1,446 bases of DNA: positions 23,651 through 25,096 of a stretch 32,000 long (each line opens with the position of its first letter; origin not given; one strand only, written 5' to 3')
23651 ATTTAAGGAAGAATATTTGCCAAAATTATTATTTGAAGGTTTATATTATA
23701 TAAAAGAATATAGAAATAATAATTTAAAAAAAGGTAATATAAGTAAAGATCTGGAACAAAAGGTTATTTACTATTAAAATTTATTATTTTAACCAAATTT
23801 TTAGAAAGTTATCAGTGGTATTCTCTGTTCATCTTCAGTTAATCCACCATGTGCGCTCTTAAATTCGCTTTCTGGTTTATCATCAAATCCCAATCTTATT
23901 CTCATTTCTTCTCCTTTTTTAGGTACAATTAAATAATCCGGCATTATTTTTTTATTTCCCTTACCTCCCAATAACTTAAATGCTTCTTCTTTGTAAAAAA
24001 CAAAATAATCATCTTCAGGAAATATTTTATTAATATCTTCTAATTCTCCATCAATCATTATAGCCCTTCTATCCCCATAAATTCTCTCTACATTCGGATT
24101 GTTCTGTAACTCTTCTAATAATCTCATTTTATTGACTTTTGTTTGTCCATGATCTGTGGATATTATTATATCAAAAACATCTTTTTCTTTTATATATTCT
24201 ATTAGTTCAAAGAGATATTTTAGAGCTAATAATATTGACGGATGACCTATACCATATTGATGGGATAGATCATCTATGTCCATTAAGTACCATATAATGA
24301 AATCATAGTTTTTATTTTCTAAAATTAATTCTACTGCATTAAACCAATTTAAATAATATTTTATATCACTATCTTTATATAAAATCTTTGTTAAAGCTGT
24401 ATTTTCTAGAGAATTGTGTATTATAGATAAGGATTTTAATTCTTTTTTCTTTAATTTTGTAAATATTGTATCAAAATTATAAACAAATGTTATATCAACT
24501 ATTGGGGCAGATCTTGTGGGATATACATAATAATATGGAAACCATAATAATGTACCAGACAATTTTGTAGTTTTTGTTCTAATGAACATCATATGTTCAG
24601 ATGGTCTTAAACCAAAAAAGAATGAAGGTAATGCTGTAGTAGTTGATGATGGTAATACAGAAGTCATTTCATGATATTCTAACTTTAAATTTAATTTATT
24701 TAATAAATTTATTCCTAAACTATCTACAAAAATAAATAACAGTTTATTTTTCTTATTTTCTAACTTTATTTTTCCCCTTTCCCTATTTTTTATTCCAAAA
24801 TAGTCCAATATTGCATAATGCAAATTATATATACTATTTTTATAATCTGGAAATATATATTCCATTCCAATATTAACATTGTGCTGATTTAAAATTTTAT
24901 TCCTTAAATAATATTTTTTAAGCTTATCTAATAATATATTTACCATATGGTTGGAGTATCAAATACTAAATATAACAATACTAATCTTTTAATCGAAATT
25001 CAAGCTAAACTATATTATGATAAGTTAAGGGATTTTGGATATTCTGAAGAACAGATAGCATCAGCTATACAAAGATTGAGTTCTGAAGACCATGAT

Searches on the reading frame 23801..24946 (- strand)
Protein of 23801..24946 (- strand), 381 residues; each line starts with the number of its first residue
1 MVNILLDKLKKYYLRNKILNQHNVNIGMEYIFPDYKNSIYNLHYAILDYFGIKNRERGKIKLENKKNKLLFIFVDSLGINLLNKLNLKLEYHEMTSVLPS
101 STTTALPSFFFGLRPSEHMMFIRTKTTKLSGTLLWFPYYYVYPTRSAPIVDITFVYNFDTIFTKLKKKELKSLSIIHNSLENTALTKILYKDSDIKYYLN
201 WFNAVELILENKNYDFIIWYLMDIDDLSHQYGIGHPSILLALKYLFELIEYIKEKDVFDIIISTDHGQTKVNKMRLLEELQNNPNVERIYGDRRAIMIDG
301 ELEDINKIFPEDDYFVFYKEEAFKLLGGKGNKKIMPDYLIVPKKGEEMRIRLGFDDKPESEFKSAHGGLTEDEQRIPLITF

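Call 4: search_protein_families(library=pfam, proteins=[window:23801-24946:-], max_evalue=0.1)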
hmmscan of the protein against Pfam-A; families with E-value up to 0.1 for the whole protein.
window:23801-24946:- (381 aa): 2 families
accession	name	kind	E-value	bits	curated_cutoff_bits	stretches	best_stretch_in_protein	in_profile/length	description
PF01663.27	Phosphodiest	-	3.2e-11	43.8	23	1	198-289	144-245/342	Type I phosphodiesterase / nucleotide pyrophosphatase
PF08665.17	PglZ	-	0.0053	17.2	25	0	212-269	112-173/179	PglZ domain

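Call 6: search_protein_families(library=ncbifam, proteins=[window:23801-24946:-], max_evalue=0.1)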
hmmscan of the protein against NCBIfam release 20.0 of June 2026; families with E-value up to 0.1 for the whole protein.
window:23801-24946:- (381 aa): 2 families
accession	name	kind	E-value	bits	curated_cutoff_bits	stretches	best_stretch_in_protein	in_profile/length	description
TIGR01719.1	euk_UDPppase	equivalog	0.067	12.5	249.95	0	217-265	73-119/287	uridine phosphorylase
NF041241.1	YhfZ_full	equivalog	0.093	12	260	0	153-229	166-245/304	GntR family transcriptional regulator YhfZ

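Call 7: search_protein_families(library=padloc, proteins=[window:23801-24946:-], max_evalue=0.1)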
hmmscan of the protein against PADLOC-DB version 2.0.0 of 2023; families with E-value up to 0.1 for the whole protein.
window:23801-24946:- (381 aa): 0 families

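Call 8: find_homologous_proteins(query=window:23801-24946:-)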
Query window:23801-24946:- (381 aa): 14 proteins with E <= 0.001 among 4660 candidates.
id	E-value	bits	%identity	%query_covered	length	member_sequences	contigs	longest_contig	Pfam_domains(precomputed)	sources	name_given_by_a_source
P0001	7.1e-223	758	96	93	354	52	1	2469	PF01663.28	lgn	-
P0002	3.1e-198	676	84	93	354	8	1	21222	PF01663.28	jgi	jgi:predicted AlkP superfamily pyrophosphatase or phosphodiesterase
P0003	5.6e-149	514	92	68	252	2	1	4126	PF01663.28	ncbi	ncbi:MAG: hypothetical protein ACO2OX_00755 [Candidatus Nanopusillus sp.]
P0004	4.8e-14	70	27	92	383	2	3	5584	PF01676.24,PF01663.28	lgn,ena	-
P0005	7.2e-13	66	26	92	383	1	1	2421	PF01676.24,PF01663.28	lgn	-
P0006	4.0e-10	57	25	92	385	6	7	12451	PF01676.24,PF01663.28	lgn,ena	-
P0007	1.4e-7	49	26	93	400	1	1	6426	PF01663.28,PF08665.18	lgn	-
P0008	3.1e-7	48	25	93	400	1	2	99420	PF01663.28,PF08665.18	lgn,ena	-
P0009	1.5e-6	46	25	93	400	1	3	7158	PF01663.28,PF08665.18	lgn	-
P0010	1.9e-6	45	26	93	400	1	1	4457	PF01663.28,PF08665.18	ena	-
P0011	2.5e-6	45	25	93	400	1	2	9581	PF01663.28,PF08665.18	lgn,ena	-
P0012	2.5e-6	45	25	93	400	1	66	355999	PF01663.28,PF08665.18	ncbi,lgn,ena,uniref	ncbi:alkaline phosphatase family protein [Clostridium paraputrificum]|uniref:alkaline phosphatase fa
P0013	7.4e-6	43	27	92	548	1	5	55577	PF01663.28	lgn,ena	-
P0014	1.5e-5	42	25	93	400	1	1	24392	PF01663.28,PF08665.18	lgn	-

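Call 9: search_solved_structures(query=window:23801-24946:-, max_evalue=1, show_alignments=2)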
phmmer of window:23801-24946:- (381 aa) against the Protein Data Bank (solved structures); distinct sequences matched with E-value up to 1: 6.
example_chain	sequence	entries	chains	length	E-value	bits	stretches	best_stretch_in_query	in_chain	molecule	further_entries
5vem_A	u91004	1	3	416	0.038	16.3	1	199-280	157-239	Ectonucleotide pyrophosphatase/phosphodiesterase family member 5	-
5ven_A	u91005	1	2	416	0.25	13.5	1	196-278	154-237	Ectonucleotide pyrophosphatase/phosphodiesterase family member 5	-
5veo_A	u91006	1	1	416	0.25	13.5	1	196-278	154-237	Ectonucleotide pyrophosphatase/phosphodiesterase family member 5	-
9e2g_3V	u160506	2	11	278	0.49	12.6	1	273-322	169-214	Enkurin domain-containing protein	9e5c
8j52_A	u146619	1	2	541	0.82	11.9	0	199-234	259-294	GH31 alpha-galactosidase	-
8j50_A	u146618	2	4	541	0.94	11.7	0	199-234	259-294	GH31 alpha-galactosidase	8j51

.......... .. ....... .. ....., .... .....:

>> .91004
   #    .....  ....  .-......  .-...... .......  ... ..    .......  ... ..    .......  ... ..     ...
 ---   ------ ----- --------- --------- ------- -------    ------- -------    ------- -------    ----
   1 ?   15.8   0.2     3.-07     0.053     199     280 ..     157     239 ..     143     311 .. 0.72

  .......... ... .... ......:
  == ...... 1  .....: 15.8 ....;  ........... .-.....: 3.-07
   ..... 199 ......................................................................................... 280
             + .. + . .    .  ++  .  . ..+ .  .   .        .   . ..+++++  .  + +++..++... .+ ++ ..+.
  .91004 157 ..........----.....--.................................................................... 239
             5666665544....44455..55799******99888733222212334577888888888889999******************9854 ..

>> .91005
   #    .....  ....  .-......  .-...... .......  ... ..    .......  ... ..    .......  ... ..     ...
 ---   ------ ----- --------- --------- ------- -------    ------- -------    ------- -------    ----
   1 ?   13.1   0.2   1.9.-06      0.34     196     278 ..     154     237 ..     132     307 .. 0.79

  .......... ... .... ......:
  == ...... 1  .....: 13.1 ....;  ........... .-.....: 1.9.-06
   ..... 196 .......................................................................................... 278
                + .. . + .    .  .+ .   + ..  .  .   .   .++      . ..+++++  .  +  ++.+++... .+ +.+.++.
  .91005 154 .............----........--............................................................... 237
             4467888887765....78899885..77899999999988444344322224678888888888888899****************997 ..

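Call 10: find_encoding_contigs(protein=P0002, flank=10000, max_places=4)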
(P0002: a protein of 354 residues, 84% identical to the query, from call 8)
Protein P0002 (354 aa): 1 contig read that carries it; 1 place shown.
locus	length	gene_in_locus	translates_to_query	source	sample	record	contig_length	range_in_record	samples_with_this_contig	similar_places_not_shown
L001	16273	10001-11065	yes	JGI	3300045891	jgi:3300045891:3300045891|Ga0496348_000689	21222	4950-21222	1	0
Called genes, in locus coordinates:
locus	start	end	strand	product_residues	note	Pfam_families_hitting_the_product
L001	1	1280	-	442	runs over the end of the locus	PF01637:ATPase_2 (weak), PF13173:AAA_14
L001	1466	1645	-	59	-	-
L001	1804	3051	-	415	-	PF00004:AAA (faint), PF13173:AAA_14, PF13635:DUF4143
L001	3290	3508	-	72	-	-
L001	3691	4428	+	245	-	PF02511:Thy1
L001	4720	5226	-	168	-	-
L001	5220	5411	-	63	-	-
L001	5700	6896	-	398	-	PF01637:ATPase_2 (faint), PF13173:AAA_14, PF13635:DUF4143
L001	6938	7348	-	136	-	PF01850:PIN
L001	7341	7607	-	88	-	-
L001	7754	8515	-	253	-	PF05448:AXE1, PF02129:Peptidase_S15, PF20434:BD-FAE, PF00561:Abhydrolase_1, PF12146:Hydrolase_4, PF12697:Abhydrolase_6, PF00326:Peptidase_S9, PF03959:FSH1 (weak), +5 more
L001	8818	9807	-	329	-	-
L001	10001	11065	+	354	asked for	PF01663:Phosphodiest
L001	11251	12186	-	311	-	-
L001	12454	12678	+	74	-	-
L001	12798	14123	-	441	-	PF02624:YcaO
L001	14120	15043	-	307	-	-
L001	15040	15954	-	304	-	PF00881:Nitroreductase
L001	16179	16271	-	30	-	?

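Call 11: find_encoding_contigs(protein=P0003, flank=5000, max_places=4)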
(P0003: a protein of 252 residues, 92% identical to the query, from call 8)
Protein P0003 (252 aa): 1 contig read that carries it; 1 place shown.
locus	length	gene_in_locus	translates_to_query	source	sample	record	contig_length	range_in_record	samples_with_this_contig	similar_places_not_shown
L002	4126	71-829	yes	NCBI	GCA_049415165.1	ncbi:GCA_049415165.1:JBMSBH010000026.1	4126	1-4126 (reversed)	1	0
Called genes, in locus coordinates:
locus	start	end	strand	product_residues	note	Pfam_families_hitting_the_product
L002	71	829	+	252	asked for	PF01663:Phosphodiest (faint)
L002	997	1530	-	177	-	-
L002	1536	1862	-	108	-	-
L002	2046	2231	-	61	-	-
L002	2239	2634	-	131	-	PF00583:Acetyltransf_1 (weak)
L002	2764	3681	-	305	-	PF01380:SIS (faint), PF10432:bact-PGI_C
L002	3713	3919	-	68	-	PF21965:SAMP2 (weak), PF02597:ThiS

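Call 34: find_encoding_contigs(protein=P0012, flank=6000, max_places=3)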
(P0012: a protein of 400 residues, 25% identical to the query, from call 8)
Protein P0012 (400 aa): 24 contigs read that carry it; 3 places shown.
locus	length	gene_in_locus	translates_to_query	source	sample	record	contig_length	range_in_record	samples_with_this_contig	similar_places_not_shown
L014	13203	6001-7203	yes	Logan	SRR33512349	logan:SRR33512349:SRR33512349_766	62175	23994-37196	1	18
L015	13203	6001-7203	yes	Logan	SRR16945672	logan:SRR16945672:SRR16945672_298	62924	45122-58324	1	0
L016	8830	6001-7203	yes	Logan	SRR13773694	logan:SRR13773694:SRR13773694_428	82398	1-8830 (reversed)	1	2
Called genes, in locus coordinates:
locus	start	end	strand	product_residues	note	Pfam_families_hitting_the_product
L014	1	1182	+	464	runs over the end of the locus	PF00206:Lyase_1, PF10415:FumaraseC_C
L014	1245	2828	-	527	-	PF01978:TrmB (faint), PF00158:Sigma54_activat, PF01078:Mg_chelatase (weak), PF14532:Sigma54_activ_2 (faint), PF00004:AAA, PF07728:AAA_5 (weak), PF00874:PRD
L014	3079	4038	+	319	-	PF01112:Asparaginase_2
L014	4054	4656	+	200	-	PF03932:CutC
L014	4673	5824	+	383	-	PF00390:malic, PF03949:Malic_M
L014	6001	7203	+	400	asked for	PF08665:PglZ (faint), PF01663:Phosphodiest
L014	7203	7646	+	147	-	PF00293:NUDIX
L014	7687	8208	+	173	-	-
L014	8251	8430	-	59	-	-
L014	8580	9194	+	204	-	-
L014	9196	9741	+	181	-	PF01814:Hemerythrin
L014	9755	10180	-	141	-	PF00210:Ferritin (faint), PF02915:Rubrerythrin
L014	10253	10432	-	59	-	-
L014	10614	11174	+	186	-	PF13671:AAA_33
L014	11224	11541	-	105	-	PF18905:DUF5661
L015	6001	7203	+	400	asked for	PF08665:PglZ (faint), PF01663:Phosphodiest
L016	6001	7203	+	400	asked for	PF08665:PglZ (faint), PF01663:Phosphodiest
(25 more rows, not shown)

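Call 42: search_solved_structures(query=A3, max_evalue=0.1, show_alignments=1)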
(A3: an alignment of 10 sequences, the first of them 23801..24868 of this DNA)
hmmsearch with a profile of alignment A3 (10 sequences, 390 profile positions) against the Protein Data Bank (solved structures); distinct sequences matched with E-value up to 0.1: 63 (the best 60 are shown).
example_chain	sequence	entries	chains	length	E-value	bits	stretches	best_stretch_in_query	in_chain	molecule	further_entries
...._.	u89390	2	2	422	1.3e-10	44.3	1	178-326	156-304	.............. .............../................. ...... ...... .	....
5gz4_A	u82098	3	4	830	1.5e-08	37.5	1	74-340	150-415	Snake venom phosphodiesterase (PDE) | Venom phosphodiesterase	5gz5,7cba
6wet_AaA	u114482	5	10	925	4.3e-08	36.1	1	66-277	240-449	Ectonucleotide pyrophosphatase/phosphodiesterase family member 1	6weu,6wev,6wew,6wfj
5ege_A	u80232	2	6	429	4.8e-08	35.9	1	178-307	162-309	Ectonucleotide pyrophosphatase/phosphodiesterase family member 6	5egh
5vem_A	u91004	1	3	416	5.4e-08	35.7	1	177-326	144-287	Ectonucleotide pyrophosphatase/phosphodiesterase family member 5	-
5ven_A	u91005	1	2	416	2.1e-07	33.8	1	181-279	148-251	Ectonucleotide pyrophosphatase/phosphodiesterase family member 5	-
6f2t_A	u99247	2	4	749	2.4e-07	33.6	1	76-279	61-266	Ectonucleotide pyrophosphatase/phosphodiesterase family member 3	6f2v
6g4g_A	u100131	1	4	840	3.4e-07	33.1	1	76-279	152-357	Ectonucleotide pyrophosphatase/phosphodiesterase family member 3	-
8ghr_A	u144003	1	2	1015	4.1e-07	32.8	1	76-278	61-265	Ectonucleotide pyrophosphatase/phosphodiesterase family member 1, secreted form, Immunoglo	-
4b56_A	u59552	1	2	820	6.7e-07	32.1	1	76-275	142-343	ECTONUCLEOTIDE PYROPHOSPHATASE/PHOSPHODIESTERASE FAMILY MEMBER 1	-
4gtw_A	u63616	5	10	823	6.8e-07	32.1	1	76-275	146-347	Ectonucleotide pyrophosphatase/phosphodiesterase family member 2, Alkaline phosphodiestera | Ectonucleotide pyrophosphatase/phosphodiesterase family member 1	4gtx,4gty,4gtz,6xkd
4lqy_A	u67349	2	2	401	1.6e-06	30.9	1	47-268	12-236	Bis(5'-adenosyl)-triphosphatase ENPP4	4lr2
5veo_A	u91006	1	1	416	1.6e-06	30.9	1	181-279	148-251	Ectonucleotide pyrophosphatase/phosphodiesterase family member 5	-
6f2y_A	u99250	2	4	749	2e-06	30.6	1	194-279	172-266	Ectonucleotide pyrophosphatase/phosphodiesterase family member 3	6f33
6f30_A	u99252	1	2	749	2e-06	30.6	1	194-279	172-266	Ectonucleotide pyrophosphatase/phosphodiesterase family member 3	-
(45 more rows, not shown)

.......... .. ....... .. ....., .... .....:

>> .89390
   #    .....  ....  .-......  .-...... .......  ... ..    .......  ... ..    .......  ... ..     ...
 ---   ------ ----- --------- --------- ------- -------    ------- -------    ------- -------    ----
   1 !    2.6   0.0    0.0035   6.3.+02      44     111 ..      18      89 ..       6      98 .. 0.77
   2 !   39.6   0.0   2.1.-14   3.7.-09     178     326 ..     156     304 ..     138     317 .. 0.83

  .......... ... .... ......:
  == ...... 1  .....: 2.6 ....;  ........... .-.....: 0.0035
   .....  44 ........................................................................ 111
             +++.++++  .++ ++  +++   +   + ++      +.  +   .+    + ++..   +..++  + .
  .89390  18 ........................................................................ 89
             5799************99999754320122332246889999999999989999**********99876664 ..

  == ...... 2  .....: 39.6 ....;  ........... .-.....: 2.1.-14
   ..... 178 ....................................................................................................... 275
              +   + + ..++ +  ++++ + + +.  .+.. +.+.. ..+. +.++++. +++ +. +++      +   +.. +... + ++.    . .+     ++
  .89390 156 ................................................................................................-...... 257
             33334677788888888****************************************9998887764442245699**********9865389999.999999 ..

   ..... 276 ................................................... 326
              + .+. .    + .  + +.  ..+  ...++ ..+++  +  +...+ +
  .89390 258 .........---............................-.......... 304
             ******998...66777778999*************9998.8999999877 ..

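Call 43: search_protein_families(library=pfam, alignment_id=A3, max_evalue=0.01)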
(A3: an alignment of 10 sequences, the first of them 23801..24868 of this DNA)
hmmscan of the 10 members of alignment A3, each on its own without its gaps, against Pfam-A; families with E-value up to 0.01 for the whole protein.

A. member 1, window:23801-24868:- (355 aa): 2 families
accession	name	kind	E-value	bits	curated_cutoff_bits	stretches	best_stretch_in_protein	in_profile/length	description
PF01663.27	Phosphodiest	-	2.5e-11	44.2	23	1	63-263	31-245/342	Type I phosphodiesterase / nucleotide pyrophosphatase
PF08665.17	PglZ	-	0.0046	17.4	25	0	186-243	112-173/179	PglZ domain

B. families by the number of members that match (of 10 scanned): 6 families
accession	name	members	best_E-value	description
PF01663.27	Phosphodiest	10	1.7e-32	Type I phosphodiesterase / nucleotide pyrophosphatase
PF08665.17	PglZ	8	5.5e-06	PglZ domain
PF01676.23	Metalloenzyme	7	9.2e-09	Metalloenzyme superfamily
PF00245.25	Alk_phosphatase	2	0.0073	Alkaline phosphatase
PF00882.24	Zn_dep_PLPC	1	0.00073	Zinc dependent phospholipase C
PF12698.13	ABC2_membrane_3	1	0.0023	ABC-2 family transporter protein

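Call 49: find_related_loci(query=window:23801-24868:-, collection=metagenome_contigs, flank=5000)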
Query window:23801-24868:- (355 aa) in metagenome_contigs; peptide patterns used: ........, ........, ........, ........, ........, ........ (x = any residue, [..] = any of these).
69 stretches matched a pattern; 23 encode a relative of the query (tblastn E <= 1e-3); 23 distinct loci.
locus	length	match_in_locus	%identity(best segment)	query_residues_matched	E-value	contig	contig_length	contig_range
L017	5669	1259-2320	97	2-355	0e+0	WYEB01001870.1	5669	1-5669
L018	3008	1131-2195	97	1-355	0e+0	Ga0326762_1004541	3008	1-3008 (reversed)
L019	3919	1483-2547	96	1-355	0e+0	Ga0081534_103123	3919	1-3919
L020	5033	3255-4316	96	2-355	0e+0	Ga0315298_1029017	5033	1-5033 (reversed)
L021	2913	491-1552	96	2-355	0e+0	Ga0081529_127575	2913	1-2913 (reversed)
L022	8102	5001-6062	95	2-355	0e+0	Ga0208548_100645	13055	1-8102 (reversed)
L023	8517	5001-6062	95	2-355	0e+0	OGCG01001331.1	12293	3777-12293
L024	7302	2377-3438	95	2-355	0e+0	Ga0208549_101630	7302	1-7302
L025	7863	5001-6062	94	2-355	0e+0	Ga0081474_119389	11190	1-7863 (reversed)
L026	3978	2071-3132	94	2-355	0e+0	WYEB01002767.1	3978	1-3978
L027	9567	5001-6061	95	2-355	0e+0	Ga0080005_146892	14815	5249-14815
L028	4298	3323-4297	93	2-326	0e+0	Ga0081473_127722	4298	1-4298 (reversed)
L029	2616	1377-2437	96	2-355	0e+0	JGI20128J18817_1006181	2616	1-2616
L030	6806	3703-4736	92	2-355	6e-171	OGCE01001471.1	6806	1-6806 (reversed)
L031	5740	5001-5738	97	2-247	3e-156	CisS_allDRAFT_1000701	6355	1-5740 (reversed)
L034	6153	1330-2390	82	2-355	8e-161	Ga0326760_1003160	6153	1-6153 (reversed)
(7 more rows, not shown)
